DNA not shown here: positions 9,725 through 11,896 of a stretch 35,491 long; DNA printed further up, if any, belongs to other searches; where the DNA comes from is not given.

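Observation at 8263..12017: Uncharacterised four-gene, translationally coupled operon between trmB and the lysS T-box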

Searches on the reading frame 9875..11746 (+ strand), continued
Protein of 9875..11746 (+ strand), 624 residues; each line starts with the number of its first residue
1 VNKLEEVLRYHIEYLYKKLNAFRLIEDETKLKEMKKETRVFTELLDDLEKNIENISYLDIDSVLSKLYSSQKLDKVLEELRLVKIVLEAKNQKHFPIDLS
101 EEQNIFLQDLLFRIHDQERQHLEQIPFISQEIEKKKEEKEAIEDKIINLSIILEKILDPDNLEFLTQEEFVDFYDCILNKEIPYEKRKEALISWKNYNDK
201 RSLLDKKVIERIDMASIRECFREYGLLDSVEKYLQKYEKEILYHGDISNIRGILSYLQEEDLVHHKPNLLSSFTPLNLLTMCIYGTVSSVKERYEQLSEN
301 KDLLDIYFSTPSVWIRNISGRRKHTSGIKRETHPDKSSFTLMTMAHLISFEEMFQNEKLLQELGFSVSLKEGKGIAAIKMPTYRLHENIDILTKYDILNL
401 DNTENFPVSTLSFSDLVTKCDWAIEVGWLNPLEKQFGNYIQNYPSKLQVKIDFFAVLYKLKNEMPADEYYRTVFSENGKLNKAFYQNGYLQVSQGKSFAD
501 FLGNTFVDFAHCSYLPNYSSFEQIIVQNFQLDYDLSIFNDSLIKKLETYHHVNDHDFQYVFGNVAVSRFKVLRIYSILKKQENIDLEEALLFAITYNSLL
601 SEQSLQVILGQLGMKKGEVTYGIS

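Call 50: predict_structure(alignment_id=A5)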
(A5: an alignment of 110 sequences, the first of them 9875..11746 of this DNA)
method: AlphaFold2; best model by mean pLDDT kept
length: 624 residues; sequences in the alignment: 110
mean_pLDDT: 93.7   pTM: 0.88
mean pLDDT of the five models: 93.7, 92.8, 92.7, 92.3, 91.8
residues with pLDDT >= 90: 563; 70-90: 33; 50-70: 16; < 50: 12
segments of 3 or more residues with pLDDT < 50: 326-328, 618-624
pLDDT, mean of each block of 10 residues (from residue 1): 90 94 94 97 98 97 96 98 98 97 98 98 98 96 94 91 95 96 96 96 84 94 98 96 94 98 95 98 96 95 96 89 53 63 94 96 98 97 96 98 97 97 98 91 96 96 96 94 91 92 97 96 95 97 98 95 97 98 97 98 97 74 45
secondary structure, 60 per line:
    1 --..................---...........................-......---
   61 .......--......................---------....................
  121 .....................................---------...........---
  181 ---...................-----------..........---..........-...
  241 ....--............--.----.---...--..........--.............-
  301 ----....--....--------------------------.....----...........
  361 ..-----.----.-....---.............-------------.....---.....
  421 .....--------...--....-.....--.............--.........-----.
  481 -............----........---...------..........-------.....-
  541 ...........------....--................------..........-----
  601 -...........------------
elements in order: H3-20 H24-50 H52-57 H61-67 H70-91 H101-157 H167-177 H184-202 H214-223 H227-236 H238-244 H247-258 H275-284 H287-299 H305-308 H311-314 H341-345 H350-362 H375-378 H382-394 H408-412 H416-425 H439-442 H444-448 H451-463 H466-473 H482-493 H498-505 H518-527 H535-539 H541-550 E558-561 E564-567 H568-579 H586-595 H602-612

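Call 52: fold_search(model_id=the predicted structure, library=pdb)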
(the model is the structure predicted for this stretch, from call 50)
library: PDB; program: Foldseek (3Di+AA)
matches with E <= 10: 25; with E <= 0.001: 0
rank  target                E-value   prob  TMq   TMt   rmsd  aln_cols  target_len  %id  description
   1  3vkg_A                3.7e-01  0.15  0.16  0.04  40.6       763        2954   12  X-ray structure of an MTBD truncation mutant of dynein motor domain (released 2012-03-14)
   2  6btx                  2.6e+00  0.07  0.08  0.12  27.1       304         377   10  Structure of a bacterial metal transporter (released 2018-09-19)
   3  7z8f_e                4.1e+00  0.02  0.10  0.03  51.1       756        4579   11  Composite structure of dynein-dynactin-BICDR on microtubules (released 2022-07-27)
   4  4osv_B                4.5e+00  0.08  0.20  0.25  23.2       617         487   10  Crystal structure of the S505M mutant of TAL effector dHax3 (released 2014-05-28)
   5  8r5s_E                4.7e+00  0.08  0.10  0.18  29.5       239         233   15  t113 - De-novo designed soluble homotetramer (released 2024-11-27)
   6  9fqr_D0               4.7e+00  0.01  0.10  0.03  38.3       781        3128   10  96-nm repeat of axonemal doublet microtubules from bovine sperm (released 2025-03-26)
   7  9fqr_FA               5.3e+00  0.06  0.08  0.16  34.3       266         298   10  96-nm repeat of axonemal doublet microtubules from bovine sperm (released 2025-03-26)
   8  9qxt_A                5.3e+00  0.01  0.06  0.05  40.4       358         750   16  E. coli JetABC dimer in the DNA boarding-holding state (released 2025-10-01)
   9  6zyw_C                5.3e+00  0.01  0.09  0.02  47.6       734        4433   10  Outer Dynein Arm-Shulin complex - overall structure (Tetrahymena thermophila) (released 2021-01-20)
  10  1wnw_C                5.8e+00  0.04  0.07  0.16  28.7       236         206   13  D136N mutant of Heme Oxygenase from Corynebacterium diphtheriae (HmuO) (released 2004-11-09)
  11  5y05                  6.6e+00  0.09  0.09  0.23  18.8       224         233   12  Structural characterization of msmeg_4306 from Mycobacterium smegmatis (released 2018-05-02)
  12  5y06                  6.6e+00  0.08  0.08  0.21  18.6       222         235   12  Structural characterization of msmeg_4306 from Mycobacterium smegmatis (released 2018-05-02)
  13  4osj_B                7.2e+00  0.04  0.17  0.20  24.3       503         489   10  Crystal structure of TAL effector reveals the recognition between asparagine and adenine (released 2014-05-28)
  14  9rsj_A                7.2e+00  0.01  0.09  0.10  32.1       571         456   12  Cryo-EM structure of MATE transporter NorM-VC in complex with doxorubicin (released 2025-11-26)
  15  5f5p_A                7.5e+00  0.04  0.05  0.16  31.9       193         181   13  Molecular Basis for Shroom2 Recognition by Rock1 (released 2016-10-19)
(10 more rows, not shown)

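Call 54: fold_search(model_id=the predicted structure, library=viral)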
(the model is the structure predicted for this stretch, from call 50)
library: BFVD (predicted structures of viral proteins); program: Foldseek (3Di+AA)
matches with E <= 10: 110; with E <= 0.001: 0
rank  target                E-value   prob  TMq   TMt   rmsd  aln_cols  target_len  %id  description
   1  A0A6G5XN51            4.0e-02  0.21  0.11  0.06  28.5       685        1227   12  (no name in the UniProt tables at hand)
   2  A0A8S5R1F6            1.1e-01  0.18  0.13  0.11  24.6       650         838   10  Minor tail protein [Myoviridae sp. cteBs22]
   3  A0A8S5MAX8            1.6e-01  0.09  0.10  0.08  27.4       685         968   12  Minor tail protein [Myoviridae sp. ctRPH1]
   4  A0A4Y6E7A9            3.2e-01  0.18  0.12  0.16  24.7       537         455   11  (no name in the UniProt tables at hand)
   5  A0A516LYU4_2          4.2e-01  0.07  0.11  0.08  30.9       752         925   13  (no name in the UniProt tables at hand)
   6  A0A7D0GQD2            4.6e-01  0.07  0.10  0.09  31.8       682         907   11  (no name in the UniProt tables at hand)
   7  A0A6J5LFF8            4.8e-01  0.08  0.12  0.09  35.9       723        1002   11  Uncharacterized protein [uncultured Caudovirales phage]
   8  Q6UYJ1                5.2e-01  0.11  0.11  0.09  39.5       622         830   10  Tape measure protein [Burkholderia phage BcepNazgul]
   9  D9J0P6                5.5e-01  0.10  0.13  0.09  27.0       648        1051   10  Gp99 [Brochothrix phage A9]
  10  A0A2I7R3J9            5.7e-01  0.05  0.09  0.09  32.7       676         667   12  (no name in the UniProt tables at hand)
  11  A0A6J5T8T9            6.2e-01  0.15  0.12  0.09  27.0       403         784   12  Uncharacterized protein [uncultured Caudovirales phage]
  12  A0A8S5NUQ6            6.2e-01  0.09  0.13  0.14  35.2       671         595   10  Minor tail protein (Fragment) [Myoviridae sp. ct1CM14]
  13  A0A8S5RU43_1          7.0e-01  0.05  0.09  0.06  33.0       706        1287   11  (no name in the UniProt tables at hand)
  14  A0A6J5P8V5            7.3e-01  0.08  0.13  0.10  44.0       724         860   13  Uncharacterized protein [uncultured Caudovirales phage]
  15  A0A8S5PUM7            8.3e-01  0.08  0.10  0.08  27.9       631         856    8  Minor tail protein (Fragment) [Caudovirales sp. ctcLF7]
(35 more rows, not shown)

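Call 56: list_cluster_members(proteins=[P0058, P0062, P0073, P0079, P0099, P0104, P0112, P0120, P0129, P0154])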
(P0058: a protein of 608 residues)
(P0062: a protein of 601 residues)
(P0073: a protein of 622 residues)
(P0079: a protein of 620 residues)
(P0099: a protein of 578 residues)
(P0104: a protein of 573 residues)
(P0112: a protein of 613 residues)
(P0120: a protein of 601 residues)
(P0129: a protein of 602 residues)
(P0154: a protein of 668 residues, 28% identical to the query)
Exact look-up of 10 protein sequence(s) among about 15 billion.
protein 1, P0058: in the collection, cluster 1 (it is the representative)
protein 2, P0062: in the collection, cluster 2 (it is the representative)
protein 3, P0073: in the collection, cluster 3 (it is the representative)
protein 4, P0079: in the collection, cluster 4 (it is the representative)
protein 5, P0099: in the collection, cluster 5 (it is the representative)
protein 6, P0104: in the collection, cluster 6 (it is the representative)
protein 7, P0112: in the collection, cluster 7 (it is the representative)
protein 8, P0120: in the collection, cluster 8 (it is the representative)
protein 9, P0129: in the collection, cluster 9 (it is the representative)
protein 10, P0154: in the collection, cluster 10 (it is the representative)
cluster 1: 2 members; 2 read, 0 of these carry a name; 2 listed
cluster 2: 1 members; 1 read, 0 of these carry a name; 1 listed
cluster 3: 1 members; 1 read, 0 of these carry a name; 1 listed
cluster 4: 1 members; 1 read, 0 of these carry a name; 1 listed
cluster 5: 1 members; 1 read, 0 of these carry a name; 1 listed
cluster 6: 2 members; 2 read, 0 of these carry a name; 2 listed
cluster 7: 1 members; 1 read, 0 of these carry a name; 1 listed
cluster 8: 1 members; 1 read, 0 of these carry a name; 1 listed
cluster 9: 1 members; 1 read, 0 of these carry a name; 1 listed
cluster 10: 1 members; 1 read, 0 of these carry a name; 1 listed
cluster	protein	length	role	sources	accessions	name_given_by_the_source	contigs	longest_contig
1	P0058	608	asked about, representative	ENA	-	-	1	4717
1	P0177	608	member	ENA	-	-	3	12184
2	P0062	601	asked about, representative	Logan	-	-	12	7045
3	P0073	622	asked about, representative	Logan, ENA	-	-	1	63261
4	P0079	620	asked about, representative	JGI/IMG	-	-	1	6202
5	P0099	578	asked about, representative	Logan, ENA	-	-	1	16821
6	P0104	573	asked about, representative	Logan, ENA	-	-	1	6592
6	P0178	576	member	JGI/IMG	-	-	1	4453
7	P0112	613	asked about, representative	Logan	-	-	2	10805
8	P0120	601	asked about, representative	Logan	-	-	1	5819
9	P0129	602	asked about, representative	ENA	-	-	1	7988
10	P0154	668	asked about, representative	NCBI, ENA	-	-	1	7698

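Call 57: find_encoding_contigs(protein=P0073, flank=7000, max_places=1)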
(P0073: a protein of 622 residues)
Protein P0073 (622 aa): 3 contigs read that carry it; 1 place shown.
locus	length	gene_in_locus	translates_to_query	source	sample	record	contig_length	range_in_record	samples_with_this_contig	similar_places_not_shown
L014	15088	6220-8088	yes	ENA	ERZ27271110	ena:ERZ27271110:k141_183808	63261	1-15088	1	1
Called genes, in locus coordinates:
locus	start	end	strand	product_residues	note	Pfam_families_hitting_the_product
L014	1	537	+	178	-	?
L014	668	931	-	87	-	PF01649:Ribosomal_S20p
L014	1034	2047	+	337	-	PF03418:Peptidase_A25, PF06866:DUF1256 (faint)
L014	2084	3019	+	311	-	PF07454:SpoIIP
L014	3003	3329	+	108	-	-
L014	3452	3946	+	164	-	-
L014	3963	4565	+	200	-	-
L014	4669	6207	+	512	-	-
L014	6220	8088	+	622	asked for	-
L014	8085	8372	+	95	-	-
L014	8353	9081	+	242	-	PF08713:DNA_alkylation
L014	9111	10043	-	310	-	PF01297:ZnuA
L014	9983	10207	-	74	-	PF01809:YidD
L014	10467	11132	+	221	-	PF14622:Ribonucleas_3_3, PF00636:Ribonuclease_3, PF00035:dsrm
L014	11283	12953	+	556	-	PF00753:Lactamase_B, PF12706:Lactamase_B_2 (weak), PF22505:RNase_J_b_CASP, PF07521:RMMBL (weak), PF17770:RNase_J_C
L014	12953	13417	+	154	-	-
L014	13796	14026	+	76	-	-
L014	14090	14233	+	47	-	-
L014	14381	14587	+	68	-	-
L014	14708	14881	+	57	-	PF09951:Imm33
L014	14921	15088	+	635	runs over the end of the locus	-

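Call 58: find_encoding_contigs(protein=P0040, flank=7000, max_places=1)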
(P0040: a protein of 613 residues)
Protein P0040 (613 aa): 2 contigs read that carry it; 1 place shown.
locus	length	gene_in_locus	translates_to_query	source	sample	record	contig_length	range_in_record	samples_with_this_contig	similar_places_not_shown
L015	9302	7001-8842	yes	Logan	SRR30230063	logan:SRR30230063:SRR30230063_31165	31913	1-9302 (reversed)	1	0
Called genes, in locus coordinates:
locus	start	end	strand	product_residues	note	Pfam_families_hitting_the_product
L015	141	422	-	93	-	-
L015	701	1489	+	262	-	-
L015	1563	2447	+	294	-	PF00491:Arginase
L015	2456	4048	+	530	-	PF00005:ABC_tran, PF13304:AAA_21 (faint), PF12848:ABC_tran_Xtn, PF00005:ABC_tran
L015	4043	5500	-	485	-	PF01225:Mur_ligase (weak), PF08245:Mur_ligase_M, PF02875:Mur_ligase_C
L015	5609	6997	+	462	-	-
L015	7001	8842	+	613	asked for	-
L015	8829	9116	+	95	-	-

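Call 59: find_encoding_contigs(protein=P0125, flank=7000, max_places=1)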
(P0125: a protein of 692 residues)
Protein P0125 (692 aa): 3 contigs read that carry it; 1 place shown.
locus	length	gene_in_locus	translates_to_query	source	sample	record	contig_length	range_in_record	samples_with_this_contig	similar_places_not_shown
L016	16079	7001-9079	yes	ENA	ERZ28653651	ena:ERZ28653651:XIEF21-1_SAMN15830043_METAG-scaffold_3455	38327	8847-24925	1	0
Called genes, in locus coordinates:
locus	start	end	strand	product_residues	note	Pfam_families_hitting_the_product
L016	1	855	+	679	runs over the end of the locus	PF02518:HATPase_c (faint), PF07228:SpoIIE, PF13581:HATPase_c_2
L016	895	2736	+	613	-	PF00501:AMP-binding, PF13193:AMP-binding_C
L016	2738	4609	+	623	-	PF00512:HisKA, PF02518:HATPase_c, PF00072:Response_reg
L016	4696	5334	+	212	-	PF06541:ABC_trans_CmpB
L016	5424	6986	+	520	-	-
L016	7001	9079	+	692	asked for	-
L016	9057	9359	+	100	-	-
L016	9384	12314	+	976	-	-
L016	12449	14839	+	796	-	-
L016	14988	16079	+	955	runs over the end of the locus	PF00877:NLPC_P60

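Call 77: search_protein_families(library=pfam, alignment_id=A9, max_evalue=0.1)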
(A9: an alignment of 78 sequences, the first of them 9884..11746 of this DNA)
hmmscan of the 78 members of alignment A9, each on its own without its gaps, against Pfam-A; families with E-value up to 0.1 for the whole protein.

A. member 1, window:9884-11746:+ (621 aa): 0 families

B. families by the number of members that match (of 78 scanned): 49 families (the first 25 are shown)
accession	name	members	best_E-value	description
PF03670.18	UPF0184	1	0.0003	Uncharacterised protein family (UPF0184)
PF03690.18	MYG1_exonuc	1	0.00053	Uncharacterised protein family (UPF0160)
PF21445.3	ADDB_N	1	0.0008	ADDB, N-terminal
PF21008.3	AIF-1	1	0.0012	Allograft inflammatory factor 1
PF18365.6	PI_PP_C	1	0.0022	Phosphoinositide phosphatase C-terminal domain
PF07028.16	DUF1319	1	0.0052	Protein of unknown function (DUF1319)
PF12916.12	DUF3834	1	0.0053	Protein of unknown function (DUF3834)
PF14854.11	LURAP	1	0.0062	Leucine rich adaptor protein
PF14703.12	PHM7_cyt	1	0.007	Cytosolic domain of 10TM putative phosphate transporter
PF18822.6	CdvA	1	0.009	CdvA-like coiled-coil domain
PF25014.1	NET2A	1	0.0091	NET2A-like domain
PF13158.11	DUF3993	1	0.011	Protein of unknown function (DUF3993)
PF04444.19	Dioxygenase_N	1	0.018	Catechol dioxygenase N terminus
PF20958.2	GxGYxYP_N_3rd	1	0.018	GxGYxYP third domain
PF25045.1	vWA_Ro60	1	0.019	Ro60 vWA domain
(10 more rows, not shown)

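Call 78: search_solved_structures(query=A9, max_evalue=10)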
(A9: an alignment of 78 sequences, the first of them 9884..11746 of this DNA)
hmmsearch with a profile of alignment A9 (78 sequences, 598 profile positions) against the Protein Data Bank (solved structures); distinct sequences matched with E-value up to 10: 12.
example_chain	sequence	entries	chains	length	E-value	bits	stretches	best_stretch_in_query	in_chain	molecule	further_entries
2jnx_A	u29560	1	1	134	0.19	13.4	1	150-223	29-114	Calcium binding protein 2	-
6yel_A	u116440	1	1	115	0.27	12.9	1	64-173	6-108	Stromal interaction molecule 1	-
8v3b_a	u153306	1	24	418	0.29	12.8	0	97-205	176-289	O43_129_+4 component B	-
6r17_A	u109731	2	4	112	0.37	12.4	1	4-83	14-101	Synaptonemal complex central element protein 2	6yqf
5j0j_A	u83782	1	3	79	0.5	12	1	114-176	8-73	designed protein 2L6HC3_6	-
9k8i_A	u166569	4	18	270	0.76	11.4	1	133-243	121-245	Cage-t32-Zn1-HEHE-36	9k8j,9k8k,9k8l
6c8z_A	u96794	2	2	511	0.98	11.1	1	11-67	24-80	ADP-dependent phosphofructokinase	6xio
6w2x_B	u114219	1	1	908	1.3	10.7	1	88-174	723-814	Gamma-aminobutyric acid type B receptor subunit 2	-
8j9a_A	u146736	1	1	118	1.8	10.2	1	100-153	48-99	Mediator of RNA polymerase II transcription subunit 15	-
7wxz_A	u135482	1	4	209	2.2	9.9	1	5-149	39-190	Spike protein S2'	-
8oyy_A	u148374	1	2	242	7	8.3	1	72-144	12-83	De novo designed soluble GPCR-like protein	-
6zff_A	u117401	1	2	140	8.3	8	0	93-189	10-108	DNA double-strand break repair Rad50 ATPase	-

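Call 79: search_protein_families(library=ncbifam, alignment_id=A9, max_evalue=0.1)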
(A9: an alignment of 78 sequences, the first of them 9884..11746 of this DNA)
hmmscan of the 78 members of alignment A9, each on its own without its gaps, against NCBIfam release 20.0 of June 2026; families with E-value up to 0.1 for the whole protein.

A. member 1, window:9884-11746:+ (621 aa): 0 families

B. families by the number of members that match (of 78 scanned): 32 families (the first 25 are shown)
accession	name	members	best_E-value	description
TIGR02225.1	recomb_XerD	2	0.019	site-specific tyrosine recombinase XerD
NF038291.1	rep_pAB02_ORF2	1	0.0042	plasmid replication DNA-binding protein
NF009375.0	PRK12738.1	1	0.0042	tagatose-bisphosphate aldolase subunit KbaY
TIGR04541.1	thiaminase_BcmE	1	0.0063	thiamine pyridinylase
NF003964.0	PRK05456.1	1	0.0093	ATP-dependent protease subunit HslV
TIGR04376.1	TIGR04376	1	0.018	TIGR04376 family protein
NF001536.0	PRK00364.3-2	1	0.022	co-chaperone GroES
TIGR00443.1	hisZ_biosyn_reg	1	0.029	ATP phosphoribosyltransferase regulatory subunit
NF010755.0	PRK14158.1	1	0.032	nucleotide exchange factor GrpE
NF033856.1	T4SS_effec_BID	1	0.036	BID domain-containing T4SS effector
NF001382.0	PRK00279.1-4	1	0.036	adenylate kinase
TIGR04182.1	glyco_TIGR04182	1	0.037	S-layer glycoprotein N-glycosyltransferase AglJ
TIGR03692.1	ATP_dep_HslV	1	0.038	HslVU peptidase proteolytic subunit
NF007836.1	PRK10548.1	1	0.042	flagella biosynthesis regulatory protein FliT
TIGR00395.1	leuS_arch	1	0.042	leucine--tRNA ligase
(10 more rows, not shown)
